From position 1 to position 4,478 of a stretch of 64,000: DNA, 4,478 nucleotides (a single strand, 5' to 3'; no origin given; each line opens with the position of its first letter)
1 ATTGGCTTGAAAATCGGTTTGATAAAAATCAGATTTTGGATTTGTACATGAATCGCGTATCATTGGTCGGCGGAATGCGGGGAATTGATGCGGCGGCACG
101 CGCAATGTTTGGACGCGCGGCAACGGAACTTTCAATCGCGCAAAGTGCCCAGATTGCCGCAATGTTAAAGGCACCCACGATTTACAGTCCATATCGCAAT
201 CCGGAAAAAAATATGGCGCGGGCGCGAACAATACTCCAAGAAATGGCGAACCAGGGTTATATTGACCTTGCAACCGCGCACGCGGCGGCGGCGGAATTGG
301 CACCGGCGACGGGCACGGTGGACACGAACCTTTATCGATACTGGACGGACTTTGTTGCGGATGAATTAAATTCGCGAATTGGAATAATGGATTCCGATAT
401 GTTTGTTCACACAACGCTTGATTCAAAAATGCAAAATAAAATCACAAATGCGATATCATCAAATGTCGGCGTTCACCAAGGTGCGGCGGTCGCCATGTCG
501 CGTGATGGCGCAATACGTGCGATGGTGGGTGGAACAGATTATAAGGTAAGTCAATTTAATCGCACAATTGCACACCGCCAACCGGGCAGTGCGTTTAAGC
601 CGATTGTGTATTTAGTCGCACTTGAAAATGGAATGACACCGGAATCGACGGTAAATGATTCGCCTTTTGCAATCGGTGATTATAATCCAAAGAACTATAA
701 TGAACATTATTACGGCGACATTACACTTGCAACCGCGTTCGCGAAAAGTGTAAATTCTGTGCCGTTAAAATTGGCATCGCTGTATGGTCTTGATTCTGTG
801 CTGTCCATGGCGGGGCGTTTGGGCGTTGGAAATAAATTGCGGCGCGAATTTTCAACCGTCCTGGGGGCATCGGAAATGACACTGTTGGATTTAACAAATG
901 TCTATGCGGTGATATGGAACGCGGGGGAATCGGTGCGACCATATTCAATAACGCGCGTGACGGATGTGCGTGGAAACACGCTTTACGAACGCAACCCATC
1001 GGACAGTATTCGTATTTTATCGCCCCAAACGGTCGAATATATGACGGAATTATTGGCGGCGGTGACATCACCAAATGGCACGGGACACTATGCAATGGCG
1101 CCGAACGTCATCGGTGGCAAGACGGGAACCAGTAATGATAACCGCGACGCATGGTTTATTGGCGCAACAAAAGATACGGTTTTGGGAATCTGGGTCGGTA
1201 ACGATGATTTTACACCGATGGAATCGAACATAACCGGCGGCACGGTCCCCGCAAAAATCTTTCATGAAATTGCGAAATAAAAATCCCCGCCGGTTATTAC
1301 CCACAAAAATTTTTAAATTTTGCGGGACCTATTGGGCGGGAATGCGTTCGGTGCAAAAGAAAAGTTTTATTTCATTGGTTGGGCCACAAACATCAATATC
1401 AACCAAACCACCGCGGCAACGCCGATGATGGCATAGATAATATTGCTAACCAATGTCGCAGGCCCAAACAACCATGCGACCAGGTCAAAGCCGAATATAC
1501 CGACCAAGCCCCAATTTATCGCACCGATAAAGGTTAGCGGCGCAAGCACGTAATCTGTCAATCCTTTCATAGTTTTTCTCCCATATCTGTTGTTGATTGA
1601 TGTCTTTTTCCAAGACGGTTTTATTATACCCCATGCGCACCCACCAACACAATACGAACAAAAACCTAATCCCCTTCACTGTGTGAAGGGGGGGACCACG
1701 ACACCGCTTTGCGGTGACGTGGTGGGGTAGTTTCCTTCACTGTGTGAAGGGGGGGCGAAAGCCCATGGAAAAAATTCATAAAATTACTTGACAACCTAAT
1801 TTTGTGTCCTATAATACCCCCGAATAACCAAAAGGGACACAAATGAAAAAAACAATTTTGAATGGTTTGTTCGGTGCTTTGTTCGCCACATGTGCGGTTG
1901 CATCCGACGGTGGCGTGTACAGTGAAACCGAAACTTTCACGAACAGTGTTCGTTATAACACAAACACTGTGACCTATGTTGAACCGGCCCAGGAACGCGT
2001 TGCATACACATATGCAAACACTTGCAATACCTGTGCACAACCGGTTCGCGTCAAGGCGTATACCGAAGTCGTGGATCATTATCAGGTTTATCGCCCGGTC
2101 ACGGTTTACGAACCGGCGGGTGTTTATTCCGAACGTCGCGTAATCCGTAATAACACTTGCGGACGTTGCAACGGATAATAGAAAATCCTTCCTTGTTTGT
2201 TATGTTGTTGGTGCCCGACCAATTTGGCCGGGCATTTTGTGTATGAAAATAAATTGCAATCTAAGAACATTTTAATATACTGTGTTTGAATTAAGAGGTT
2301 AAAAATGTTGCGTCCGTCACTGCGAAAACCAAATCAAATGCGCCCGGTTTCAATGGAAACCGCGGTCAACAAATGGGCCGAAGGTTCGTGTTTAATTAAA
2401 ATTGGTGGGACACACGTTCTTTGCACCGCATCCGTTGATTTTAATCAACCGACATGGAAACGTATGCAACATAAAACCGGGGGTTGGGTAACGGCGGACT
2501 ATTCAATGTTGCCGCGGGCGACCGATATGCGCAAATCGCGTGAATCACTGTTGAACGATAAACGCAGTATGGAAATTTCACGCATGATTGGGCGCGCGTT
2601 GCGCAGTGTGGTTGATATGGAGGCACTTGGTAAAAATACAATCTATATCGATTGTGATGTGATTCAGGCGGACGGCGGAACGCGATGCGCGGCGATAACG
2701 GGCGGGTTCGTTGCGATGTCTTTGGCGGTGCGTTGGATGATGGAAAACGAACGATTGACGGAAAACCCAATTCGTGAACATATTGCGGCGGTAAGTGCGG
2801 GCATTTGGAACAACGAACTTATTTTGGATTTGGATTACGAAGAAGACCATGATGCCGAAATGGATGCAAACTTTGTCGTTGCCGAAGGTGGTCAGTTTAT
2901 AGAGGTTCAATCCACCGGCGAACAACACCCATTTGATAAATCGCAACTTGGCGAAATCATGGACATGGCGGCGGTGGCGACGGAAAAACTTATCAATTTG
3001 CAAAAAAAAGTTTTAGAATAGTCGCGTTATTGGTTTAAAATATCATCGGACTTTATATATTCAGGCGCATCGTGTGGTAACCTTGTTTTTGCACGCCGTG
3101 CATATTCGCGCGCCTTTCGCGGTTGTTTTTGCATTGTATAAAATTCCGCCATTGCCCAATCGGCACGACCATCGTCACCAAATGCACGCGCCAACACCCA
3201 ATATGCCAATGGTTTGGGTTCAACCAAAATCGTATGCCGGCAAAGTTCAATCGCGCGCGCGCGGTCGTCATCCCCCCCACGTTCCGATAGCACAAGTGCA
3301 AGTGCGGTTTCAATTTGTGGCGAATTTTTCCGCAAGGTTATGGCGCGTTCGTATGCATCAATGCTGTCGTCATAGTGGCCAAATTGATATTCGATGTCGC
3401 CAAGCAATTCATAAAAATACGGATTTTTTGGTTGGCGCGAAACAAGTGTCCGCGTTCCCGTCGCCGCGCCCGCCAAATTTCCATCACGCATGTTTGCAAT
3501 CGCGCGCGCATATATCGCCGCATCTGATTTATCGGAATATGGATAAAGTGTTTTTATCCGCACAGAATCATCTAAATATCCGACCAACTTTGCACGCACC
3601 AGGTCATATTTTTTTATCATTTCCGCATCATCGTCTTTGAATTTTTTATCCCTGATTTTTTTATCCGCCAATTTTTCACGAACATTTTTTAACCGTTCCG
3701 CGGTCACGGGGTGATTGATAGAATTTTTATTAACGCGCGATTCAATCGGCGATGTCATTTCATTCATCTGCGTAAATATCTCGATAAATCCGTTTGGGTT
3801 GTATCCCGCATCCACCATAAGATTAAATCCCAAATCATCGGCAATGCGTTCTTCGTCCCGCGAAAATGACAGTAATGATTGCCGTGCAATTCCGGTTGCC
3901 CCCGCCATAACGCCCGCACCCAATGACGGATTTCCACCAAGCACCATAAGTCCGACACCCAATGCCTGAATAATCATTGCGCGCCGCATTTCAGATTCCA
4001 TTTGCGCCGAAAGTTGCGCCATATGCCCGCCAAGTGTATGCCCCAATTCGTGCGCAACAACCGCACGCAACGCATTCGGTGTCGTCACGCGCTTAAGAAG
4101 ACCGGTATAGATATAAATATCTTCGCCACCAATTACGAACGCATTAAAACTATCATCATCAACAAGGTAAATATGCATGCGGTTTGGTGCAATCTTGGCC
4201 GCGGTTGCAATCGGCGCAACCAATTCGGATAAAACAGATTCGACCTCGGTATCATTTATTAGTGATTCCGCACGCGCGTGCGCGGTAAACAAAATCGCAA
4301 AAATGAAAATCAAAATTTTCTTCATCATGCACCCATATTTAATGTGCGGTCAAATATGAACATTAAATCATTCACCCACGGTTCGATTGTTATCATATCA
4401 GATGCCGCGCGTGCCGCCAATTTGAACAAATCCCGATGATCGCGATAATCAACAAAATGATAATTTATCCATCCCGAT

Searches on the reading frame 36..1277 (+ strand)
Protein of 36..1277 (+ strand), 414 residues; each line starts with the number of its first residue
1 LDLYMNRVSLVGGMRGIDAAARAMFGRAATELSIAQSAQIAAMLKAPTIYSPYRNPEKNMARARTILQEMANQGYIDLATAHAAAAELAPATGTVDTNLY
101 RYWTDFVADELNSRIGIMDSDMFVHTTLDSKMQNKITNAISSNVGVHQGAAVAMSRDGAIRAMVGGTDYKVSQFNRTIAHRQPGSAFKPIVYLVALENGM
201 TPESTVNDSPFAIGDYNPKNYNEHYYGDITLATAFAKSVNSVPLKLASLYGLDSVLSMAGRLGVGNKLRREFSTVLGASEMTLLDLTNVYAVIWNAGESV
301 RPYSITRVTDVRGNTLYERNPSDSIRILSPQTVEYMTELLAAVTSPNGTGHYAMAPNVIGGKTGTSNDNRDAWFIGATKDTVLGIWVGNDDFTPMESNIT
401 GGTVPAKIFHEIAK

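Call 55: search_protein_families(library=pfam, proteins=[window:36-1277:+], max_evalue=0.00001)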
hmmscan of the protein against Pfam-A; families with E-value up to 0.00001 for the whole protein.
window:36-1277:+ (414 aa): 2 families
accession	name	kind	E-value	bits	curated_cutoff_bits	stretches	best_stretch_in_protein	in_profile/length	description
PF00905.27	Transpeptidase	-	6.3e-33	114.7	22.1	1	149-412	1-297/299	Penicillin binding protein transpeptidase domain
PF00912.28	Transgly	-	2.4e-16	60.1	27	1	1-70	108-177/178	Transglycosylase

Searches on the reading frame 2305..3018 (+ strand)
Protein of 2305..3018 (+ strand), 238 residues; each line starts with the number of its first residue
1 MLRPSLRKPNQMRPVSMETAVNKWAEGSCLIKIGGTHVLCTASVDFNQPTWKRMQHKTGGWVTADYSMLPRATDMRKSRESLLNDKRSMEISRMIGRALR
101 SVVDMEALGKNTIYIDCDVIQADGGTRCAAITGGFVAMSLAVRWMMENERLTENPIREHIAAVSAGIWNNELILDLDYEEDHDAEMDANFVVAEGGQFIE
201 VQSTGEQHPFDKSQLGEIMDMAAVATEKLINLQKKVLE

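Call 55: search_protein_families(library=pfam, proteins=[window:2305-3018:+], max_evalue=0.00001)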
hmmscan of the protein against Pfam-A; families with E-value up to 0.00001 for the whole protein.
window:2305-3018:+ (238 aa): 2 families
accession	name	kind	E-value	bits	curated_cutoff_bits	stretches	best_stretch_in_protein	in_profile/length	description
PF01138.27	RNase_PH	-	2e-27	96.6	25.5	1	11-141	1-127/130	3' exoribonuclease family, domain 1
PF03725.20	RNase_PH_C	-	1.2e-11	44.8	20.8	1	160-223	3-65/67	3' exoribonuclease family, domain 2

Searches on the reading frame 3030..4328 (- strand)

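Call 55: search_protein_families(library=pfam, proteins=[window:3030-4328:-], max_evalue=0.00001)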
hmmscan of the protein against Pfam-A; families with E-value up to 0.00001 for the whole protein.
window:3030-4328:- (433 aa): 6 families
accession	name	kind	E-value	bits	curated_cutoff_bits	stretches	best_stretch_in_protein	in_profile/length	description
PF01435.24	Peptidase_M48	-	9.6e-27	94.4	20.3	1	28-218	6-184/186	Peptidase family M48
PF23914.1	TPR_CcmH_CycH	-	1.4e-09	38.4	42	1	279-401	26-149/158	Cytochrome c-type biogenesis protein H TPR domain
PF13428.12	TPR_14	-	9.9e-09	35.5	23.5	0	307-344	5-42/44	Tetratricopeptide repeat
PF07719.23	TPR_2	-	1.6e-08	34.5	27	0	304-335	2-33/34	Tetratricopeptide repeat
PF13432.12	TPR_16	-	8.8e-08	32.9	32.7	1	273-337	1-65/65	Tetratricopeptide repeat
PF13414.12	TPR_11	-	5.2e-06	26.5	26.8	0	310-348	1-39/42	TPR repeat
